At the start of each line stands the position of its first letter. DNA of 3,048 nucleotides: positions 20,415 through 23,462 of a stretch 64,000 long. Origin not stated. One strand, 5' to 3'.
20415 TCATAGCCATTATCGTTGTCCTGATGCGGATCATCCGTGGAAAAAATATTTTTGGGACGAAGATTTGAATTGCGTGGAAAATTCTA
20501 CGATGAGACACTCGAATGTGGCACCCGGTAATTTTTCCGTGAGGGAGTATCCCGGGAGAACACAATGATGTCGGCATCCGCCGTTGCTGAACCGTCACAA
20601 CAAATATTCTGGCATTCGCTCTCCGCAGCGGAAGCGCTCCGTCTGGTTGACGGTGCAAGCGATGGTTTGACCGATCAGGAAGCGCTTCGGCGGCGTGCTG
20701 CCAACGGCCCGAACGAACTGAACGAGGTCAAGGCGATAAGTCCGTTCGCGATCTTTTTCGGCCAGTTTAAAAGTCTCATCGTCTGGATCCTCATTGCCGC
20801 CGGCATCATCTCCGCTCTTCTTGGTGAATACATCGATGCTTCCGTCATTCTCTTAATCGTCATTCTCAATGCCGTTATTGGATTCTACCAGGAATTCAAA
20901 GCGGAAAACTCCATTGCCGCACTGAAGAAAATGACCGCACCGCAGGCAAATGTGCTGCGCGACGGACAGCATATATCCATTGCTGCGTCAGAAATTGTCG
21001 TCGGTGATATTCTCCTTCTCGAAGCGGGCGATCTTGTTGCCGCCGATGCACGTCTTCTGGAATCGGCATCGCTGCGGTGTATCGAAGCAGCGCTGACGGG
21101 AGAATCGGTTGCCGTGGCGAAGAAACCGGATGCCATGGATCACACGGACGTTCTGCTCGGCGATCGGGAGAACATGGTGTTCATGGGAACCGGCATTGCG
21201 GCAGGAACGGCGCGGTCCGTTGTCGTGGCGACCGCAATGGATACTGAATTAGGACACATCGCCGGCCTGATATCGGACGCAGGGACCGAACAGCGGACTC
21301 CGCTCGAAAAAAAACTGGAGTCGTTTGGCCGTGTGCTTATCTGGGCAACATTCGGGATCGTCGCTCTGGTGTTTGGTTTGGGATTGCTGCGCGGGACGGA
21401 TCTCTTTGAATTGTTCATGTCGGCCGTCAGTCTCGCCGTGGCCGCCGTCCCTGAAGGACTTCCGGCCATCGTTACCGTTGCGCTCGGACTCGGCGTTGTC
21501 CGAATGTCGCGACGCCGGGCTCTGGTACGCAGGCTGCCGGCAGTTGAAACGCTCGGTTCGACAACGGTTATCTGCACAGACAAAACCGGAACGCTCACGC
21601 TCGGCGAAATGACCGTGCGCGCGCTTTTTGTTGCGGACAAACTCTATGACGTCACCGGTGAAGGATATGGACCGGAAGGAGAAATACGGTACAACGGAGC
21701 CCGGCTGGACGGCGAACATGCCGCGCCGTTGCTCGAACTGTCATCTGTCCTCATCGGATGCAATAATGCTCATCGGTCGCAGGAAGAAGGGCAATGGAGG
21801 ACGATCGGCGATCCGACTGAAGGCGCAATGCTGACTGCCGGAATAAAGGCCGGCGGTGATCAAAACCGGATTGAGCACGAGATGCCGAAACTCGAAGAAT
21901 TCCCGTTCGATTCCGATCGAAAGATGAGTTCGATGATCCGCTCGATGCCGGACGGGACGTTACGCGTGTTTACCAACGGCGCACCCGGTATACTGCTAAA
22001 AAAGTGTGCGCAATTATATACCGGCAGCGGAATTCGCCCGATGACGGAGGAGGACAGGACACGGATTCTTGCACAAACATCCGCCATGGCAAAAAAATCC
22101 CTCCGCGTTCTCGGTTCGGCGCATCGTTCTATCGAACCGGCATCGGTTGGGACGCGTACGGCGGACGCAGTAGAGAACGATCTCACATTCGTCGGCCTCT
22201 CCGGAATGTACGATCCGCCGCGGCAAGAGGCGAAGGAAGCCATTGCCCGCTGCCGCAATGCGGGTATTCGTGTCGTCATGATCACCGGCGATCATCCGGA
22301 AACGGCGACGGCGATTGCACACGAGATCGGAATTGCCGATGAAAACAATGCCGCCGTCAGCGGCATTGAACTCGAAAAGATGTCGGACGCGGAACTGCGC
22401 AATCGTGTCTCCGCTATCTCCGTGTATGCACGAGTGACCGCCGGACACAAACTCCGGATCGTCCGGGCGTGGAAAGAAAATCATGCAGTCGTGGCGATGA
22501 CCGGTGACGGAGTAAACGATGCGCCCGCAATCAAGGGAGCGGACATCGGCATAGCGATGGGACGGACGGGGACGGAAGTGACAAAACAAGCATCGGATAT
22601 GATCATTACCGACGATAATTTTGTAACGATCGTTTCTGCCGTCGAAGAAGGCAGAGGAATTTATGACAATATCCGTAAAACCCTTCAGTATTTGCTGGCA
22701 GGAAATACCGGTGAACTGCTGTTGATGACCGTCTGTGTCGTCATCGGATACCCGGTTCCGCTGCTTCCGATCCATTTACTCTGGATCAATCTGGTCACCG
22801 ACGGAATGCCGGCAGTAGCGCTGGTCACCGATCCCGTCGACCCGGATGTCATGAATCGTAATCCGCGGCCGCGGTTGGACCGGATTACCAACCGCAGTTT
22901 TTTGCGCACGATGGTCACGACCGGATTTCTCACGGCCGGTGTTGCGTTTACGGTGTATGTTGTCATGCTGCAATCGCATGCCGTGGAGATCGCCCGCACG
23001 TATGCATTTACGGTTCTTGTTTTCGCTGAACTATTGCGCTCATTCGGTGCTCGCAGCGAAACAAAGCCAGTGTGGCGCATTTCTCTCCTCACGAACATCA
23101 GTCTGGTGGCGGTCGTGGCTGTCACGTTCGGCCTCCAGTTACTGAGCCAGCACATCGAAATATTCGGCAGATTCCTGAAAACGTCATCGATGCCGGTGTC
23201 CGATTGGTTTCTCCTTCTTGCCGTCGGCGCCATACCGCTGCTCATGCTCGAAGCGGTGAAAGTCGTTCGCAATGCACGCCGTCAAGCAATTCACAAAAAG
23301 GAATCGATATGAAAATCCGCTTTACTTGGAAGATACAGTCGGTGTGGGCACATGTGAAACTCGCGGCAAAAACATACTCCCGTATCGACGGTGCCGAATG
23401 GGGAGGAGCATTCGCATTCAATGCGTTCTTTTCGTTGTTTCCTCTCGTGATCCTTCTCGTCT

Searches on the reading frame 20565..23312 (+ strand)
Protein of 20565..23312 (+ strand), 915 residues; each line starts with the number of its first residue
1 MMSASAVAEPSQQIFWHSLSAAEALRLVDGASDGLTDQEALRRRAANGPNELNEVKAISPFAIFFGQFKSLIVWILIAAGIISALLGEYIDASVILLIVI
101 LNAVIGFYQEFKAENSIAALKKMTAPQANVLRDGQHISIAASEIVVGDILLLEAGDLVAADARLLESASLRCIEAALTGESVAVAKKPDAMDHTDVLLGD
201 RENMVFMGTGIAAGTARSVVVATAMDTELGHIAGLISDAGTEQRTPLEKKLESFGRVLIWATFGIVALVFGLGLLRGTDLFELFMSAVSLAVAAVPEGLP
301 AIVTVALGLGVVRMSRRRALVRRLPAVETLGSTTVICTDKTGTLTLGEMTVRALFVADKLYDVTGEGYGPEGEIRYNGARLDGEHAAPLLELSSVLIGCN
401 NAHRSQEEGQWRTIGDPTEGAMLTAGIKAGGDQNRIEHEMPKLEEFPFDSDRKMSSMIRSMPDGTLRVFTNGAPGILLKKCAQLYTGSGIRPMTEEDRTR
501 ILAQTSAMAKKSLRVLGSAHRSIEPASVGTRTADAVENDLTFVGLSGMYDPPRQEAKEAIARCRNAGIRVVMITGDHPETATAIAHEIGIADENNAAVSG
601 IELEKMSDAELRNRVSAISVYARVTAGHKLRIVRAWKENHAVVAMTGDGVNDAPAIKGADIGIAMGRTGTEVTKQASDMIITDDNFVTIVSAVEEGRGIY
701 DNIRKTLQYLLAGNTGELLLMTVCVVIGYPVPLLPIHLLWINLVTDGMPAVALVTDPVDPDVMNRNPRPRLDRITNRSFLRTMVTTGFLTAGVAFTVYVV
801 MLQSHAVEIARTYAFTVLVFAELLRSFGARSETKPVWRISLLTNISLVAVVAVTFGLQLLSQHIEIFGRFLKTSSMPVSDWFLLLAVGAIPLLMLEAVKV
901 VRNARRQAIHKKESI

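Call 29: search_protein_families(library=ncbifam, proteins=[window:20565-23312:+], max_evalue=0.00001)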
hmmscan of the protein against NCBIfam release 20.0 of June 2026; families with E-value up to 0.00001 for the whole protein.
window:20565-23312:+ (915 aa): 22 families
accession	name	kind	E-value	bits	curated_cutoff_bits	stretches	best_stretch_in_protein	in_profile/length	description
TIGR01522.1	ATPase-IIA2_Ca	equivalog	5e-204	679.6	798.3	1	30-905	19-853/854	calcium-transporting P-type ATPase, PMR1-type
TIGR01116.1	ATPase-IIA1_Ca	equivalog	9.1e-196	652.4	703.4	1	66-901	3-797/799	calcium-translocating P-type ATPase, SERCA-type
TIGR01523.1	ATPase-IID_K-Na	equivalog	5.3e-145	484.4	645.05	3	395-803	438-859/997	potassium/sodium efflux P-type ATPase, fungal-type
TIGR01517.1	ATPase-IIB_Ca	equivalog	2.2e-139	466.2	507.05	2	400-901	400-879/882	calcium-translocating P-type ATPase, PMCA-type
TIGR01106.1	ATPase-IIC_X-K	subfamily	6.7e-138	461.2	946.1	1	17-803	18-848/997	Na,H/K antiporter P-type ATPase subunit alpha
TIGR01524.1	ATPase-IIIB_Mg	equivalog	4.6e-119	398.6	610.75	2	24-350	23-353/867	magnesium-translocating P-type ATPase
TIGR01647.1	ATPase-IIIA_H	equivalog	3.1e-116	389.4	615.5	2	34-355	1-308/755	plasma-membrane proton-efflux P-type ATPase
NF011702.0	PRK15122.1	subfamily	7.1e-111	371.7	975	2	436-807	439-801/907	magnesium-translocating P-type ATPase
TIGR01494.1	ATPase_P-type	subfamily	7.6e-93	311.5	62.3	4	617-736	362-475/478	HAD-IC family P-type ATPase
TIGR01525.1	ATPase-IB_hvy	subfamily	4.8e-65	220.5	346.25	3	76-358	4-273/560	heavy metal translocating P-type ATPase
TIGR01657.1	P-ATPase-V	hypoth_equivalog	4.8e-59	199.9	618.25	2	29-600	134-707/1055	ATP13A2 family polyamine export P-type ATPase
TIGR01512.1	ATPase-IB2_Cd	subfamily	6e-53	180.3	313.5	3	75-355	4-256/494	cadmium family heavy metal-translocating P-type ATPase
NF008262.1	PRK11033.1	equivalog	7.9e-46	156.8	1005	3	79-359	185-451/731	zinc/cadmium/mercury/lead-transporting ATPase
TIGR01511.1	ATPase-IB1_Cu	subfamily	8.4e-43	147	397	3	86-355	39-283/542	copper-translocating P-type ATPase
NF033775.1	P_type_ZntA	exception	5.2e-38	130.8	1240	3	78-359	189-456/732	Zn(II)/Cd(II)/Pb(II) translocating P-type ATPase ZntA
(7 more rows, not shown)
